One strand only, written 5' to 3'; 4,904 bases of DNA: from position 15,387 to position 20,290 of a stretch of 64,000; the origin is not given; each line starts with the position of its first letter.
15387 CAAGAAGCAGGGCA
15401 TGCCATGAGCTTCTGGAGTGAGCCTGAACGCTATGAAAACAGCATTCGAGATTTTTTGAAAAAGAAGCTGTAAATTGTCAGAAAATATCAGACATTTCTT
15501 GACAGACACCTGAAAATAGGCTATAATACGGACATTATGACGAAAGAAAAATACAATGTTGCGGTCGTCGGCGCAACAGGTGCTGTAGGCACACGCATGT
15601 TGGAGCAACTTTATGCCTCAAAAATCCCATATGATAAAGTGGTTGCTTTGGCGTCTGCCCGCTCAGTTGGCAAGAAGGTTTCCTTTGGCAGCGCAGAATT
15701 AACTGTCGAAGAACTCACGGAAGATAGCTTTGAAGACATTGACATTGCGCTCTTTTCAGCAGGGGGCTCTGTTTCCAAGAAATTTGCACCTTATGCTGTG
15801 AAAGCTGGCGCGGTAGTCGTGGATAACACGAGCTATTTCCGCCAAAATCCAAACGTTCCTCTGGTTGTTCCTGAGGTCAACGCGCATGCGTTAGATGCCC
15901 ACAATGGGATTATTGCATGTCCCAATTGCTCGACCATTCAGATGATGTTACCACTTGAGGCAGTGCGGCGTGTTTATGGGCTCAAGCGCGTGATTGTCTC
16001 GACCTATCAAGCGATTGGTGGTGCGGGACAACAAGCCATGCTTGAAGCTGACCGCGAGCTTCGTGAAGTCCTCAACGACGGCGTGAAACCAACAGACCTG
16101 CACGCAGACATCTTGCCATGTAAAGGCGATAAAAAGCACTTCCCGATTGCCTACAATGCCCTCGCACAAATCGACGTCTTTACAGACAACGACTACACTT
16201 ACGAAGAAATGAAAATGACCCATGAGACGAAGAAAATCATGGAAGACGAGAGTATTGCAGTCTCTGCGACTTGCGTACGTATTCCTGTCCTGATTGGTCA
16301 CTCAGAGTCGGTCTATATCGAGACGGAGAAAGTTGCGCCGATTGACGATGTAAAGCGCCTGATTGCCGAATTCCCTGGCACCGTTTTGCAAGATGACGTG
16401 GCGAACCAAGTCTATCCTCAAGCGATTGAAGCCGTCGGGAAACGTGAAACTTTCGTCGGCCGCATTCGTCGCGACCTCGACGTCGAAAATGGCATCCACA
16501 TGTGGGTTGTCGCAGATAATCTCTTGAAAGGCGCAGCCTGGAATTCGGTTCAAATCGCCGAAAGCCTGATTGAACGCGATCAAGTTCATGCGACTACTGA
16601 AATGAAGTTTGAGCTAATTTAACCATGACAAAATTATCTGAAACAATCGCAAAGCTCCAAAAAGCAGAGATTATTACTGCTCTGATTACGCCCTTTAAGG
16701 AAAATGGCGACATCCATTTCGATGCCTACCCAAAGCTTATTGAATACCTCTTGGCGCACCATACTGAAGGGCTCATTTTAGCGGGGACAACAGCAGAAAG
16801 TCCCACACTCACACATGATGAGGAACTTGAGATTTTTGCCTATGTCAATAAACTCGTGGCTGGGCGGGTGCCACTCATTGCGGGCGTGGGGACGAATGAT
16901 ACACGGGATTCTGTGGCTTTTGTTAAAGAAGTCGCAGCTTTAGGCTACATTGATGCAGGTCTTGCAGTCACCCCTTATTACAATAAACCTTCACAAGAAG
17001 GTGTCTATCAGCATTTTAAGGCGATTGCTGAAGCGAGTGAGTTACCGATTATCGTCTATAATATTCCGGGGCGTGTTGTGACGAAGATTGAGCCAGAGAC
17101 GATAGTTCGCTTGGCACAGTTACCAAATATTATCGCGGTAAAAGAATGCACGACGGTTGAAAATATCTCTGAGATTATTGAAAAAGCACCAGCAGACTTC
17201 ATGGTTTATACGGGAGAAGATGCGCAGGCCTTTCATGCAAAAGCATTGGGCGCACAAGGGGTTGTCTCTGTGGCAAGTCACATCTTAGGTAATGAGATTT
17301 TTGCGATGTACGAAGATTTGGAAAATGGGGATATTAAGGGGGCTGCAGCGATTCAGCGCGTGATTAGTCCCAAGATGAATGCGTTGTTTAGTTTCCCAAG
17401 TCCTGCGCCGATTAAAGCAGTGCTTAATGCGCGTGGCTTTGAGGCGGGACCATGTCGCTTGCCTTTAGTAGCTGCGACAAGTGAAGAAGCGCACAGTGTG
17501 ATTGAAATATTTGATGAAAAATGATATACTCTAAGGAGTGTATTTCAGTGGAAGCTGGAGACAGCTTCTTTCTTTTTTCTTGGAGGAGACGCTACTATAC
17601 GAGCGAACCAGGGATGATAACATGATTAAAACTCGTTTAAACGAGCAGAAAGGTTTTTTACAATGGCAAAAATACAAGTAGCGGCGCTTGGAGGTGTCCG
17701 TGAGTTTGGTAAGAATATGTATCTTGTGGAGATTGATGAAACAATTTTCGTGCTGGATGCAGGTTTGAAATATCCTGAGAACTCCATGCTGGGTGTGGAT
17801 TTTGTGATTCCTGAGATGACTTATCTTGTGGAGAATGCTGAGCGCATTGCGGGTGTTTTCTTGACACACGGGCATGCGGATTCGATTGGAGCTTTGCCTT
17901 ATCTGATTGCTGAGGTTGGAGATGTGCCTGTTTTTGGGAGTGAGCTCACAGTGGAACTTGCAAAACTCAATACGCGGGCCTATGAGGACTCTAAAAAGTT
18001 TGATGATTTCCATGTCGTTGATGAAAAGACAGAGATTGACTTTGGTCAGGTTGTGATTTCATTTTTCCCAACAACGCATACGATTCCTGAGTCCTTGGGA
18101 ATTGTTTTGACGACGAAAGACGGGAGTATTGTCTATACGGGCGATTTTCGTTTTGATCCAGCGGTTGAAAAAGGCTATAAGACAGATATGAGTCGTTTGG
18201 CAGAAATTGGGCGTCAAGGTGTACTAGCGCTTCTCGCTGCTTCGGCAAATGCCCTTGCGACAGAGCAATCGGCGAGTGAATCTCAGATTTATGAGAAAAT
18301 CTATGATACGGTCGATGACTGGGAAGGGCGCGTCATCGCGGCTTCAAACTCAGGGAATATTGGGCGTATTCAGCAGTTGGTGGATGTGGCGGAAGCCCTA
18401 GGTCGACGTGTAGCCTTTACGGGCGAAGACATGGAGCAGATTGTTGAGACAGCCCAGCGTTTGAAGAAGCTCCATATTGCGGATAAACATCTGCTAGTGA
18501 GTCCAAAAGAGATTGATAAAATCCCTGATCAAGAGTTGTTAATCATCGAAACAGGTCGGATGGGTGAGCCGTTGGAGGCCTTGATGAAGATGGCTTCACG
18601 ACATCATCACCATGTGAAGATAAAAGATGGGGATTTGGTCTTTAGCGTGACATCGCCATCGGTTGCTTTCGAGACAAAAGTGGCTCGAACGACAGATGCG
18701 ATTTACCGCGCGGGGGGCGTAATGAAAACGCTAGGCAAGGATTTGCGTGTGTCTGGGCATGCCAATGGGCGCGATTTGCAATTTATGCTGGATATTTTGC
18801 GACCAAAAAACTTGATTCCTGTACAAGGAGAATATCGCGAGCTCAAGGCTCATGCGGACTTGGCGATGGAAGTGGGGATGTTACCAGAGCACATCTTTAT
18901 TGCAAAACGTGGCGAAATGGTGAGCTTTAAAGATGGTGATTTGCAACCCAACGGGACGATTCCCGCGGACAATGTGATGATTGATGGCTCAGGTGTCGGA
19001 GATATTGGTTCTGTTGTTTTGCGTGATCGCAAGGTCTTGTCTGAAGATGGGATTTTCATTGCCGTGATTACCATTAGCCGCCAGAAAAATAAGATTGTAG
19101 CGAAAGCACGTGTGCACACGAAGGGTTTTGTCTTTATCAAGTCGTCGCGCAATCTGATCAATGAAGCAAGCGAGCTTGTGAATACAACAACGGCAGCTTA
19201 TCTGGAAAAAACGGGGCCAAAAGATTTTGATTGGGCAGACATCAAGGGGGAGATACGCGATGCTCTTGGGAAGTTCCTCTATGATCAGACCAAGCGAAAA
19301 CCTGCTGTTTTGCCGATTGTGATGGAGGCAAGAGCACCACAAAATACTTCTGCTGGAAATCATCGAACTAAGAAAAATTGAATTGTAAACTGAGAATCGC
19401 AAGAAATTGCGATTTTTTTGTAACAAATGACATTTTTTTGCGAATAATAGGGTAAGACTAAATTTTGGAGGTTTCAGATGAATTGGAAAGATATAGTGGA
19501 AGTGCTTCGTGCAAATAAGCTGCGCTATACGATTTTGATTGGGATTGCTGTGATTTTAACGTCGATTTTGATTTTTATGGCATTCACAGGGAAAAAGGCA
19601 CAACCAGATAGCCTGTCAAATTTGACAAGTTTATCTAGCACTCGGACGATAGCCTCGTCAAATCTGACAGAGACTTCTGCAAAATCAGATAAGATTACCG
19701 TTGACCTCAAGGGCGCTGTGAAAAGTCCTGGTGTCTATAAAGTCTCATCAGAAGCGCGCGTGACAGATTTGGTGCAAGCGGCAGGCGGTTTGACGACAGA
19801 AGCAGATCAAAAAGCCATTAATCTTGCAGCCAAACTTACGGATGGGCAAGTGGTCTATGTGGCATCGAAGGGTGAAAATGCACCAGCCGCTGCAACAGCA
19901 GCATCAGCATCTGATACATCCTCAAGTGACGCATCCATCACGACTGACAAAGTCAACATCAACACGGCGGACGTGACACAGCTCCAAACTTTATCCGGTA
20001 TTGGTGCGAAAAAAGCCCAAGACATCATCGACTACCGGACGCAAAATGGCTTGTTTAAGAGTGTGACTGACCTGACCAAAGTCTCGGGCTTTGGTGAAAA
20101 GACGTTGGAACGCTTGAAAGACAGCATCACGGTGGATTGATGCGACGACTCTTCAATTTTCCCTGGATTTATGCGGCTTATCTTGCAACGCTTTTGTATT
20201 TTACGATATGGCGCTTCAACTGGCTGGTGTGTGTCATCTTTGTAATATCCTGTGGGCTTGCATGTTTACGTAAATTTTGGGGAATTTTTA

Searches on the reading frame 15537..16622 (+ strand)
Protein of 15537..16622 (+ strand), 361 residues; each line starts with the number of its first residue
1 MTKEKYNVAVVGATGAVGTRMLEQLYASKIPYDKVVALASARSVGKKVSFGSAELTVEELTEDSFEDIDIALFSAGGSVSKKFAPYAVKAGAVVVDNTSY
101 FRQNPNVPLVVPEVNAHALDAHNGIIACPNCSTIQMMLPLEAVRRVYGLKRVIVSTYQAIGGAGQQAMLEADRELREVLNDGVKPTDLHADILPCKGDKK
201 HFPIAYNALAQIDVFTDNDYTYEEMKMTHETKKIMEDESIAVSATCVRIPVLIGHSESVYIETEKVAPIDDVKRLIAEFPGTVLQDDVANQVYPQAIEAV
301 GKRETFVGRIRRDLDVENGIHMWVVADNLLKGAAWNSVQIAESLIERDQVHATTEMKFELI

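Call 8: search_protein_families(library=pfam, proteins=[window:15537-16622:+], max_evalue=0.0001)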
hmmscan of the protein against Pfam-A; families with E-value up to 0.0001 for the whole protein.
window:15537-16622:+ (361 aa): 2 families
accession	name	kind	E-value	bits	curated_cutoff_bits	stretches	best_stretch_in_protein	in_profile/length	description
PF02774.23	Semialdhyde_dhC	-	4.7e-49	167.5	26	1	145-331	6-184/184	Semialdehyde dehydrogenase, dimerisation domain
PF01118.30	Semialdhyde_dh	-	5e-33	114.5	26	1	7-121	1-120/121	Semialdehyde dehydrogenase, NAD binding domain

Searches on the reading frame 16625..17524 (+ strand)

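Call 8: search_protein_families(library=pfam, proteins=[window:16625-17524:+], max_evalue=0.0001)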
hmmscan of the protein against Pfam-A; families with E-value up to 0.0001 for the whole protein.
window:16625-17524:+ (299 aa): 1 family
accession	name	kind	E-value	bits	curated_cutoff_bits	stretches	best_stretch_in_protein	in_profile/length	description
PF00701.28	DHDPS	-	2.5e-85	286.1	22.1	1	14-295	3-285/289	Dihydrodipicolinate synthetase family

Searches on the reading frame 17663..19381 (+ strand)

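Call 8: search_protein_families(library=pfam, proteins=[window:17663-19381:+], max_evalue=0.0001)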
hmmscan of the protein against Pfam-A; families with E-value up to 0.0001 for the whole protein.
window:17663-19381:+ (572 aa): 5 families
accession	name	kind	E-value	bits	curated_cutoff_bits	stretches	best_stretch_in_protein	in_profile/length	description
PF17770.6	RNase_J_C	-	7.7e-27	94.7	23.8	1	452-555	1-101/102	Ribonuclease J C-terminal domain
PF22505.1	RNase_J_b_CASP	-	2.2e-26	92.6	27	1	221-344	1-123/126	Ribonuclease J, beta-CASP domain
PF00753.33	Lactamase_B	-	7.1e-15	55.9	22.7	1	14-173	3-161/196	Metallo-beta-lactamase superfamily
PF07521.17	RMMBL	-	1.1e-12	48.1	21.6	1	362-409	12-58/63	Zn-dependent metallo-hydrolase RNA specificity domain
PF12706.13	Lactamase_B_2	-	7.7e-11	42.4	27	1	55-169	24-151/200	Beta-lactamase superfamily domain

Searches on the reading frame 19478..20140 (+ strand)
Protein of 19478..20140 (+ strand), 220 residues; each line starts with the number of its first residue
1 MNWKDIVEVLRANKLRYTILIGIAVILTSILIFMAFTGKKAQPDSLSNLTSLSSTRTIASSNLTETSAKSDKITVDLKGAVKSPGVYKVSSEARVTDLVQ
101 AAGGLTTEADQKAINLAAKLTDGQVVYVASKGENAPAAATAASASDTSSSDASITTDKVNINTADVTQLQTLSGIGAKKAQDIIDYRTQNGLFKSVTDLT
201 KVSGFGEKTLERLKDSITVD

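Call 8: search_protein_families(library=pfam, proteins=[window:19478-20140:+], max_evalue=0.0001)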
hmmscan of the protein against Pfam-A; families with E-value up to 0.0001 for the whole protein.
window:19478-20140:+ (220 aa): 6 families
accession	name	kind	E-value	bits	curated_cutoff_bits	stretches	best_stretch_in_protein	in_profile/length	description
PF12836.13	HHH_3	-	1.1e-23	83.5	27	1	157-218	4-65/65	Helix-hairpin-helix motif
PF10531.15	SLBB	-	3.9e-14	52.7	27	1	75-128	2-54/55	SLBB domain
PF00633.29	HHH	-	2.5e-10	40.1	24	1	159-186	3-30/30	Helix-hairpin-helix motif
PF14520.12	HHH_5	-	1.1e-09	39.1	27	0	163-185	31-53/57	Helix-hairpin-helix domain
PF03934.19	T2SSK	-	2.1e-06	28.4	24.2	1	159-219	1-62/63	Type II secretion system (T2SS), protein K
PF22461.2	SLBB_2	-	2.4e-05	24.8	27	1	77-119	5-49/79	SLBB domain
